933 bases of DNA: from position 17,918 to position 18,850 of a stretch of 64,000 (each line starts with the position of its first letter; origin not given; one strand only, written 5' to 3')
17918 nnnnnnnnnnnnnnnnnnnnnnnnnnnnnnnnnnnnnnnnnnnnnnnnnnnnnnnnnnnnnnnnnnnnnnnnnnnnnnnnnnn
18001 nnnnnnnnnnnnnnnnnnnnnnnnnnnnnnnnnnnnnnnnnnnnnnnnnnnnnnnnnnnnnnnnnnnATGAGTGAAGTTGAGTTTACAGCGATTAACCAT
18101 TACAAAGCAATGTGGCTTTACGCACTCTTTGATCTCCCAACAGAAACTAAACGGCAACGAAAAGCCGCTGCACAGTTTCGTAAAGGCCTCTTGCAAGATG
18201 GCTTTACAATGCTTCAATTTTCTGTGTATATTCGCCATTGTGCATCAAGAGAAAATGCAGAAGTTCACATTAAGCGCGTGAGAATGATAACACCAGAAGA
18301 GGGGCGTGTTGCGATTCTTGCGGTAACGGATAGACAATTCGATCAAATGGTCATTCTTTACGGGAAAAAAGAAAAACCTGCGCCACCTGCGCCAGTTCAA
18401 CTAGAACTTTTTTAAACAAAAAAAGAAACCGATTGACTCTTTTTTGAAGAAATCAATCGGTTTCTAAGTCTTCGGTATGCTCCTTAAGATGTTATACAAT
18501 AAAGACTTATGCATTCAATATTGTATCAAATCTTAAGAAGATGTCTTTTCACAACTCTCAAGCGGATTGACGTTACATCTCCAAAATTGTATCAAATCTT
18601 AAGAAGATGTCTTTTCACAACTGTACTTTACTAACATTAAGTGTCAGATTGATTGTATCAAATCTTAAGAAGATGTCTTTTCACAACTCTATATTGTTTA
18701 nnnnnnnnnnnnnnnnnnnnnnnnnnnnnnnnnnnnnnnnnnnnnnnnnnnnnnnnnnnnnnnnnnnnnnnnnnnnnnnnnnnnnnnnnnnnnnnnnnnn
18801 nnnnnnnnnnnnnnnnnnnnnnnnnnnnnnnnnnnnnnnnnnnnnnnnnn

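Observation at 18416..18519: Inverted partial repeat (anti-repeat-like) plus terminator between cas2 and the first repeat: a second tracr-like small RNA or a terminal processing hairpin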

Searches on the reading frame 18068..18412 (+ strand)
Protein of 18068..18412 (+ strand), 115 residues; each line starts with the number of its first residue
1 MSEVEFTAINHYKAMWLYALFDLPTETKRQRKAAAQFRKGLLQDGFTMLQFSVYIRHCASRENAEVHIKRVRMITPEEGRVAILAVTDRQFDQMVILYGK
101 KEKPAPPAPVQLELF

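Call 30: find_related_loci(query=A2, collection=metagenome_contigs, flank=6000)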
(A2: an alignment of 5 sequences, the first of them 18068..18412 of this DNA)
Query A2 (115 aa) in metagenome_contigs; peptide patterns used: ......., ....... (x = any residue, [..] = any of these).
197 stretches matched a pattern; 1 encode a relative of the query (tblastn E <= 1e-3); 1 distinct loci.
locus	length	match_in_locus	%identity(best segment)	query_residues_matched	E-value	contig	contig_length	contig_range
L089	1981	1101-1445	98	1-115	2e-81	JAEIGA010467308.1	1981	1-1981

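Call 32: find_homologous_proteins(query=window:18068-18412:+, max_evalue=1e-10)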
Query window:18068-18412:+ (115 aa): 7995 proteins with E <= 1e-10 among 8000 candidates; the best 120 are listed.
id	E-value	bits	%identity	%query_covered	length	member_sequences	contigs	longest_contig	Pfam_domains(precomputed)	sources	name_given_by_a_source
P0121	5.1e-68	244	97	100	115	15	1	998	PF20803.3,PF09827.15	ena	-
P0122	3.4e-62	225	89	100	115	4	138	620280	PF20803.3,PF09827.15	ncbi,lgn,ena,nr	ncbi:MAG: CRISPR-associated endonuclease Cas2 [Kiritimatiellae bacterium]|nr:CRISPR-associated endon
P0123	2.3e-57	210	91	90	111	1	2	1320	PF20803.3,PF09827.15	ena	-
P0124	2.8e-56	206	99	84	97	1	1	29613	PF20803.3,PF09827.15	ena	-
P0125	8.9e-49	182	73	97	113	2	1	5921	PF20803.3,PF09827.15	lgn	-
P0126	9.5e-49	182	75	95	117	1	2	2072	PF20803.3,PF09827.15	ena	-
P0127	1.6e-48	181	76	96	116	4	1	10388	PF09827.15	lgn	-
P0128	2.0e-48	181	73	97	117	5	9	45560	PF09827.15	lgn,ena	-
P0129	2.7e-48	180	69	96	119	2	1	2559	PF20803.3,PF09827.15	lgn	-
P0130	4.4e-48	180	73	96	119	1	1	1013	PF20803.3,PF09827.15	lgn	-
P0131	8.2e-48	179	73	97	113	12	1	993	PF20803.3,PF09827.15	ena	-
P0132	1.0e-47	179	74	95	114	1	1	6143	PF20803.3,PF09827.15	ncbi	-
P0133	1.4e-47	178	74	96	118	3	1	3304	PF20803.3,PF09827.15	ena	-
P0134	4.3e-47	177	70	96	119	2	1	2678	PF20803.3,PF09827.15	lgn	-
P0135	5.1e-46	173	74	83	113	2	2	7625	PF20803.3,PF09827.15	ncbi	-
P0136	9.5e-46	172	68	100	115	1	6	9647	PF09827.15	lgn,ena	-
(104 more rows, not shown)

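Call 33: find_encoding_contigs(protein=P0122, flank=6000, max_places=10)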
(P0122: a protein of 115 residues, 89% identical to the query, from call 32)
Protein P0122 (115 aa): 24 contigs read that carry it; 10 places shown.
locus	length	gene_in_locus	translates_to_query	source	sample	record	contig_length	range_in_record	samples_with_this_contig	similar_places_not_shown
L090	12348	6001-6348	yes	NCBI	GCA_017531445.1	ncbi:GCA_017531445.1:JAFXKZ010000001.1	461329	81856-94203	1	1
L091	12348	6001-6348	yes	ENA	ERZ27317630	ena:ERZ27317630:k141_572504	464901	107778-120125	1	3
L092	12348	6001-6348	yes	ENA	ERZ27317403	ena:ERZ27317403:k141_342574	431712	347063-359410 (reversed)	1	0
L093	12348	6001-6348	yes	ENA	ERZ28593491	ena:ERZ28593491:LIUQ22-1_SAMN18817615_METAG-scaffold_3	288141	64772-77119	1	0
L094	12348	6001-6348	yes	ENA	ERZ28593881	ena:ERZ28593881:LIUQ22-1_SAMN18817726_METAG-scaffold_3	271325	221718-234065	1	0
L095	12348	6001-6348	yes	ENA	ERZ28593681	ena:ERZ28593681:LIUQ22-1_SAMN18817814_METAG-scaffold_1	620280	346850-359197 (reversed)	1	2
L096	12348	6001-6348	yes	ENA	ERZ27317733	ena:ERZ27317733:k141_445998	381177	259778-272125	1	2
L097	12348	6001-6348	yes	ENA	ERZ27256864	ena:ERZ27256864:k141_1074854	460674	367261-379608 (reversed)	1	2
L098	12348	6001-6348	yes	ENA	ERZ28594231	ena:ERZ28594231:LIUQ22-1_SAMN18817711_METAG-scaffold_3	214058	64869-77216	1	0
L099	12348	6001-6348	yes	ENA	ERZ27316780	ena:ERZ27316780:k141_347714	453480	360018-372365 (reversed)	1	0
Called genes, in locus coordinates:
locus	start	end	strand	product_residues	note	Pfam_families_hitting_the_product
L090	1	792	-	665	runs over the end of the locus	PF00456:Transketolase_N, PF00676:E1_dh (faint), PF02779:Transket_pyr, PF22613:Transketolase_C_1, PF02780:Transketolase_C (weak)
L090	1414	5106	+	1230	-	PF18470:Cas9_a (faint), PF13395:HNH_4, PF18541:RuvC_III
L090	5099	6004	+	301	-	PF01867:Cas_Cas1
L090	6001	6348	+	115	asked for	PF20803:PaaX_M (weak), PF09827:CRISPR_Cas2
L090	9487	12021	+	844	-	PF00133:tRNA-synt_1, PF01406:tRNA-synt_1e (faint), PF09334:tRNA-synt_1g, PF13603:tRNA-synt_1_2, PF00133:tRNA-synt_1, PF08264:Anticodon_1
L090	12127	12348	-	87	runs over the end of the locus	PF12637:TSCPD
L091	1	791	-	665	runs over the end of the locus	PF00456:Transketolase_N, PF00676:E1_dh (faint), PF02779:Transket_pyr, PF22613:Transketolase_C_1, PF02780:Transketolase_C (weak)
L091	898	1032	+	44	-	-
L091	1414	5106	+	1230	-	PF13395:HNH_4, PF18541:RuvC_III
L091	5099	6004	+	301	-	PF01867:Cas_Cas1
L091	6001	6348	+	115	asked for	PF20803:PaaX_M (weak), PF09827:CRISPR_Cas2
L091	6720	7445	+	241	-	-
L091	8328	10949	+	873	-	PF00133:tRNA-synt_1, PF01406:tRNA-synt_1e (faint), PF09334:tRNA-synt_1g, PF13603:tRNA-synt_1_2, PF00133:tRNA-synt_1, PF08264:Anticodon_1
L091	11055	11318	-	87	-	PF12637:TSCPD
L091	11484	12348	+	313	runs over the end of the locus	PF01841:Transglut_core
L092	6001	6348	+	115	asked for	PF20803:PaaX_M (weak), PF09827:CRISPR_Cas2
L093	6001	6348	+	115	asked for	PF20803:PaaX_M (weak), PF09827:CRISPR_Cas2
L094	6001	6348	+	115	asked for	PF20803:PaaX_M (weak), PF09827:CRISPR_Cas2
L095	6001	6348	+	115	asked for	PF20803:PaaX_M (weak), PF09827:CRISPR_Cas2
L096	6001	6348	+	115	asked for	PF20803:PaaX_M (weak), PF09827:CRISPR_Cas2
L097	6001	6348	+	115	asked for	PF20803:PaaX_M (weak), PF09827:CRISPR_Cas2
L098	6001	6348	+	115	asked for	PF20803:PaaX_M (weak), PF09827:CRISPR_Cas2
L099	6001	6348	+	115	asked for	PF20803:PaaX_M (weak), PF09827:CRISPR_Cas2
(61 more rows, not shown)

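Call 34: find_encoding_contigs(protein=P0124, flank=6000, max_places=4)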
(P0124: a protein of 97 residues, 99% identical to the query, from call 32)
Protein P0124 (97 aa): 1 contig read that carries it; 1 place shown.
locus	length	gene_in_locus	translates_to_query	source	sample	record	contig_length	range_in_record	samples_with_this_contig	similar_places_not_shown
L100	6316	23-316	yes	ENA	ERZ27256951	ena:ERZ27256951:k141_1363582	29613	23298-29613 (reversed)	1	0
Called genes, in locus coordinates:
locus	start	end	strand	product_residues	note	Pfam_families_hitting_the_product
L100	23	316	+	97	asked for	PF20803:PaaX_M (weak), PF09827:CRISPR_Cas2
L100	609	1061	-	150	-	PF05069:Phage_tail_S (weak)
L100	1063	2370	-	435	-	-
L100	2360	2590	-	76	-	-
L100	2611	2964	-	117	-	-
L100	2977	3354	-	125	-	-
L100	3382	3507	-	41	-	-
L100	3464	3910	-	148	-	-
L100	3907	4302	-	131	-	-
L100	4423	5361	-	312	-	PF10124:Mu-like_gpT, PF25209:Phage_capsid_4, PF10124:Mu-like_gpT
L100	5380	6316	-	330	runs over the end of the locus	PF10123:Mu-like_Pro_N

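Call 49: find_encoding_contigs(protein=P0128, flank=6000, max_places=6)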
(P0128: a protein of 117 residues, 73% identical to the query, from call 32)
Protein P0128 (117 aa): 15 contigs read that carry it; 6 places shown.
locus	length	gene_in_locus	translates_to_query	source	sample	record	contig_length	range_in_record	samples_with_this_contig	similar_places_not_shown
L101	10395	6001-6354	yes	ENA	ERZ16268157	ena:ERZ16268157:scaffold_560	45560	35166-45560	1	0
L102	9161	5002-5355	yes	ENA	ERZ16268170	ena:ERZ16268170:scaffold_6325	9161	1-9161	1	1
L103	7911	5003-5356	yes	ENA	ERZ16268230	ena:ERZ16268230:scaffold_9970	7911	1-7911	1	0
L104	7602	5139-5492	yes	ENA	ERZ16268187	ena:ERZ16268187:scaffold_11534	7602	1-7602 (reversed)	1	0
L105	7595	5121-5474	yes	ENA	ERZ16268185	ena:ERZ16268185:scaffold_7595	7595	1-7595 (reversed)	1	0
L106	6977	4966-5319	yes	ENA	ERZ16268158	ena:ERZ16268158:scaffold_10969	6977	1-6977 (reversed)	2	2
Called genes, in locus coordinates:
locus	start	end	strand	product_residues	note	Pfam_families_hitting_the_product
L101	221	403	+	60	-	-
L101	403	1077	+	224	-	-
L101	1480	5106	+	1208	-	PF13395:HNH_4, PF18541:RuvC_III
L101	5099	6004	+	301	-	PF01867:Cas_Cas1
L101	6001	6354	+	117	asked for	PF09827:CRISPR_Cas2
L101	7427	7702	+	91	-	-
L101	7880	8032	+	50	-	-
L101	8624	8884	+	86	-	-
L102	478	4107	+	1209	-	PF13395:HNH_4, PF18541:RuvC_III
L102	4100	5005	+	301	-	PF01867:Cas_Cas1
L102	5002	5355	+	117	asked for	PF09827:CRISPR_Cas2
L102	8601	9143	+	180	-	-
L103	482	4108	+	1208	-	PF13395:HNH_4, PF18541:RuvC_III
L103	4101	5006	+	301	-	PF01867:Cas_Cas1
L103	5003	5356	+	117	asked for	PF09827:CRISPR_Cas2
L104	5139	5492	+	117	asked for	PF09827:CRISPR_Cas2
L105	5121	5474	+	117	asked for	PF09827:CRISPR_Cas2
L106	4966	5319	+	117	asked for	PF09827:CRISPR_Cas2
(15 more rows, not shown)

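Call 50: find_encoding_contigs(protein=P0127, flank=6000, max_places=3)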
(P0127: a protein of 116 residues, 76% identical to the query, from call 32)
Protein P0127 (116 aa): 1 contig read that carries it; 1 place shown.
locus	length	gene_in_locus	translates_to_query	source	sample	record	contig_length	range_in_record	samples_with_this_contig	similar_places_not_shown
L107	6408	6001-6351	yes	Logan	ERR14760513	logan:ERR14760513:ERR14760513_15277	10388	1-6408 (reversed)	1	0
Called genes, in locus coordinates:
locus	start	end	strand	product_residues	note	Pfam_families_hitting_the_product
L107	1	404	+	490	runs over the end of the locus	PF02690:Na_Pi_cotrans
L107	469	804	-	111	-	-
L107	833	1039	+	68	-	-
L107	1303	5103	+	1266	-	PF13395:HNH_4, PF18541:RuvC_III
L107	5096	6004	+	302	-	PF01867:Cas_Cas1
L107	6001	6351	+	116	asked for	PF09827:CRISPR_Cas2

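Call 53: find_encoding_contigs(protein=P0132, flank=6000, max_places=3)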
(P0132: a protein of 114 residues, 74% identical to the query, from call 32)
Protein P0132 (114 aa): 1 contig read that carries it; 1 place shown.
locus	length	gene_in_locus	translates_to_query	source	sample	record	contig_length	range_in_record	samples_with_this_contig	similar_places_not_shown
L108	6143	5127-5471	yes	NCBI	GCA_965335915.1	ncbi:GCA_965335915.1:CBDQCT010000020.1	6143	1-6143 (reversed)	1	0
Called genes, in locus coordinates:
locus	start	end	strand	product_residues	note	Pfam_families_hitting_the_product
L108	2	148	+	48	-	?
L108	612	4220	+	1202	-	PF13395:HNH_4, PF18541:RuvC_III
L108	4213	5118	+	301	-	PF01867:Cas_Cas1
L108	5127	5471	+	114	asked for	PF20803:PaaX_M (weak), PF09827:CRISPR_Cas2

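Call 54: find_encoding_contigs(protein=P0125, flank=6000, max_places=3)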
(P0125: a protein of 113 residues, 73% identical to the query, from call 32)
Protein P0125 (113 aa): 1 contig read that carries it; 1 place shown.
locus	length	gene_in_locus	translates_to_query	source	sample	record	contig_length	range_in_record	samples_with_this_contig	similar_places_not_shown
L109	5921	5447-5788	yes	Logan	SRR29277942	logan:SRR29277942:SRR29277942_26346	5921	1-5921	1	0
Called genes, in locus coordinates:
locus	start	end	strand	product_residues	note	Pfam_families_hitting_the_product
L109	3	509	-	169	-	?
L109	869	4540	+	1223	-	PF13395:HNH_4, PF18541:RuvC_III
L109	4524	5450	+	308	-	PF01867:Cas_Cas1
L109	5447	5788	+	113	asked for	PF20803:PaaX_M, PF09827:CRISPR_Cas2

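Call 55: find_encoding_contigs(protein=P0136, flank=6000, max_places=6)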
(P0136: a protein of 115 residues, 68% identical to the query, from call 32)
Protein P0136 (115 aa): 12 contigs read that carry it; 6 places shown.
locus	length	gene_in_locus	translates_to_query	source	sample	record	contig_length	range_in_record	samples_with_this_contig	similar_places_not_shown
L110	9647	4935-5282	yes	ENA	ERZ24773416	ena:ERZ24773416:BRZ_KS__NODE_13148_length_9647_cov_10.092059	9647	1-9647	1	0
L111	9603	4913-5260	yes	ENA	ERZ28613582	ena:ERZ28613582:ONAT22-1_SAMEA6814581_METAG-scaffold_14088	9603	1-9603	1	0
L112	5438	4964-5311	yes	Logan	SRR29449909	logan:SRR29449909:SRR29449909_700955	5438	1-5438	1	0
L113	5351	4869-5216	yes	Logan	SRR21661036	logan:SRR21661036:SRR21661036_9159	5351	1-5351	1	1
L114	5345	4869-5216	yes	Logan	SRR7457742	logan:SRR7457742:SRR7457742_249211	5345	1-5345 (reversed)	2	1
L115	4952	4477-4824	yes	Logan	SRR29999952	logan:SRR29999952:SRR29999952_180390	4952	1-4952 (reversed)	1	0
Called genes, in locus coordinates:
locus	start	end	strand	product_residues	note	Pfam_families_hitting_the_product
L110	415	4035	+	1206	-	PF13395:HNH_4, PF18541:RuvC_III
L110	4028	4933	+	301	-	PF01867:Cas_Cas1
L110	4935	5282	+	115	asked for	PF09827:CRISPR_Cas2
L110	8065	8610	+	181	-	-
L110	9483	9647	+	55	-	?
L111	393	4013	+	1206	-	PF13395:HNH_4, PF18541:RuvC_III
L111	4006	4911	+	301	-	PF01867:Cas_Cas1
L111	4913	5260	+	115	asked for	PF09827:CRISPR_Cas2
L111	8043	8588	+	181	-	-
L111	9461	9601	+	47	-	?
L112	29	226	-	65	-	-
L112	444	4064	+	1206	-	PF13395:HNH_4, PF18541:RuvC_III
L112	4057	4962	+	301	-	PF01867:Cas_Cas1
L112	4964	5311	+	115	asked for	PF09827:CRISPR_Cas2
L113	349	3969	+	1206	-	PF13395:HNH_4, PF18541:RuvC_III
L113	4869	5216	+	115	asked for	PF09827:CRISPR_Cas2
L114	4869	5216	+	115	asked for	PF09827:CRISPR_Cas2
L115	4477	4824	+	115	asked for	PF09827:CRISPR_Cas2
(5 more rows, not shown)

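Call 84: search_protein_families(library=ncbifam, proteins=[window:18068-18412:+], max_evalue=0.00001)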
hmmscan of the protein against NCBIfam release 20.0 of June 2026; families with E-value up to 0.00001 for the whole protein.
window:18068-18412:+ (115 aa): 1 family
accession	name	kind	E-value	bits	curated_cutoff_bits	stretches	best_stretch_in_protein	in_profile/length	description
TIGR01573.1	cas2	equivalog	1.6e-19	69.9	24.5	1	17-103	3-87/96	CRISPR-associated endonuclease Cas2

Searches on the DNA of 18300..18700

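Call 12: search_rna_families(source=window, start=18300, end=18700, threshold=evalue, max_evalue=10, show_alignments=3)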
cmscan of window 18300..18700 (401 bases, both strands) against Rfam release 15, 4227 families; matches with E-value up to 10: 25.
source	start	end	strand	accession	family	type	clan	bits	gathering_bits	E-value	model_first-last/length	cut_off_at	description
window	18422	18559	-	RF04180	BTnc231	Gene; sRNA;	-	27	80.4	0.0013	1-154/154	no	Bacteroides sRNA BTnc231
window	18364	18464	-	RF04312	trpB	Cis-reg;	-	25.1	59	0.22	1-107/107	no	trpB ncRNA motif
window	18422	18494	-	RF02363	Yfr11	Gene; sRNA;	-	24.1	44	0.11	1-144/144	no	Cyanobacterial functional RNA 11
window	18424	18465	+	RF00752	mir-14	Gene; miRNA;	-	20.2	53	0.085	11-53/63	no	mir-14 microRNA precursor family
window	18424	18465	-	RF00752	mir-14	Gene; miRNA;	-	19.2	53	0.16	11-53/63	no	mir-14 microRNA precursor family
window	18365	18444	-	RF02064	STnc370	Gene; sRNA;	-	19.1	54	6.8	1-71/71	no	Enterobacterial sRNA STnc370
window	18369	18446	-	RF00079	OmrA-B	Gene; sRNA;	-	18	40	0.59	1-87/87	no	OmrA-B family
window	18420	18545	-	RF04182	GibS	Gene; sRNA;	-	18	115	3.9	1-142/142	no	GibS sRNA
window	18410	18489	-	RF01586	snoR09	Gene; snRNA; snoRNA; CD-box;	-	17.6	50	8.2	1-84/84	no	small nucleolar RNA snoR09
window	18422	18467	-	RF03585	mir-3938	Gene; miRNA;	-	17.3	94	0.84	1-88/88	no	mir-3938 microRNA precursor family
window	18342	18501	-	RF02070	STnc300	Gene; sRNA;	-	17.3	80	8.9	1-159/159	no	Salmonella enterica sRNA STnc300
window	18425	18464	+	RF03940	MIR9563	Gene; miRNA;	-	17.2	90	1.5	1-127/127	no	MIR9563 microRNA precursor family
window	18417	18465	-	RF04343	Plastid-psbA-2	Cis-reg;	CL00153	16.8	55.8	1.9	1-60/60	no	Plastid-psbA-2 3UTR RNA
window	18410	18493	-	RF00557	L10_leader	Cis-reg; leader;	-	16.7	44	1.9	1-138/138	no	Ribosomal protein L10 leader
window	18425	18464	+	RF04171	MIR1509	Gene; miRNA;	-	16.2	87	2.5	1-121/121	no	MIR1509 microRNA precursor family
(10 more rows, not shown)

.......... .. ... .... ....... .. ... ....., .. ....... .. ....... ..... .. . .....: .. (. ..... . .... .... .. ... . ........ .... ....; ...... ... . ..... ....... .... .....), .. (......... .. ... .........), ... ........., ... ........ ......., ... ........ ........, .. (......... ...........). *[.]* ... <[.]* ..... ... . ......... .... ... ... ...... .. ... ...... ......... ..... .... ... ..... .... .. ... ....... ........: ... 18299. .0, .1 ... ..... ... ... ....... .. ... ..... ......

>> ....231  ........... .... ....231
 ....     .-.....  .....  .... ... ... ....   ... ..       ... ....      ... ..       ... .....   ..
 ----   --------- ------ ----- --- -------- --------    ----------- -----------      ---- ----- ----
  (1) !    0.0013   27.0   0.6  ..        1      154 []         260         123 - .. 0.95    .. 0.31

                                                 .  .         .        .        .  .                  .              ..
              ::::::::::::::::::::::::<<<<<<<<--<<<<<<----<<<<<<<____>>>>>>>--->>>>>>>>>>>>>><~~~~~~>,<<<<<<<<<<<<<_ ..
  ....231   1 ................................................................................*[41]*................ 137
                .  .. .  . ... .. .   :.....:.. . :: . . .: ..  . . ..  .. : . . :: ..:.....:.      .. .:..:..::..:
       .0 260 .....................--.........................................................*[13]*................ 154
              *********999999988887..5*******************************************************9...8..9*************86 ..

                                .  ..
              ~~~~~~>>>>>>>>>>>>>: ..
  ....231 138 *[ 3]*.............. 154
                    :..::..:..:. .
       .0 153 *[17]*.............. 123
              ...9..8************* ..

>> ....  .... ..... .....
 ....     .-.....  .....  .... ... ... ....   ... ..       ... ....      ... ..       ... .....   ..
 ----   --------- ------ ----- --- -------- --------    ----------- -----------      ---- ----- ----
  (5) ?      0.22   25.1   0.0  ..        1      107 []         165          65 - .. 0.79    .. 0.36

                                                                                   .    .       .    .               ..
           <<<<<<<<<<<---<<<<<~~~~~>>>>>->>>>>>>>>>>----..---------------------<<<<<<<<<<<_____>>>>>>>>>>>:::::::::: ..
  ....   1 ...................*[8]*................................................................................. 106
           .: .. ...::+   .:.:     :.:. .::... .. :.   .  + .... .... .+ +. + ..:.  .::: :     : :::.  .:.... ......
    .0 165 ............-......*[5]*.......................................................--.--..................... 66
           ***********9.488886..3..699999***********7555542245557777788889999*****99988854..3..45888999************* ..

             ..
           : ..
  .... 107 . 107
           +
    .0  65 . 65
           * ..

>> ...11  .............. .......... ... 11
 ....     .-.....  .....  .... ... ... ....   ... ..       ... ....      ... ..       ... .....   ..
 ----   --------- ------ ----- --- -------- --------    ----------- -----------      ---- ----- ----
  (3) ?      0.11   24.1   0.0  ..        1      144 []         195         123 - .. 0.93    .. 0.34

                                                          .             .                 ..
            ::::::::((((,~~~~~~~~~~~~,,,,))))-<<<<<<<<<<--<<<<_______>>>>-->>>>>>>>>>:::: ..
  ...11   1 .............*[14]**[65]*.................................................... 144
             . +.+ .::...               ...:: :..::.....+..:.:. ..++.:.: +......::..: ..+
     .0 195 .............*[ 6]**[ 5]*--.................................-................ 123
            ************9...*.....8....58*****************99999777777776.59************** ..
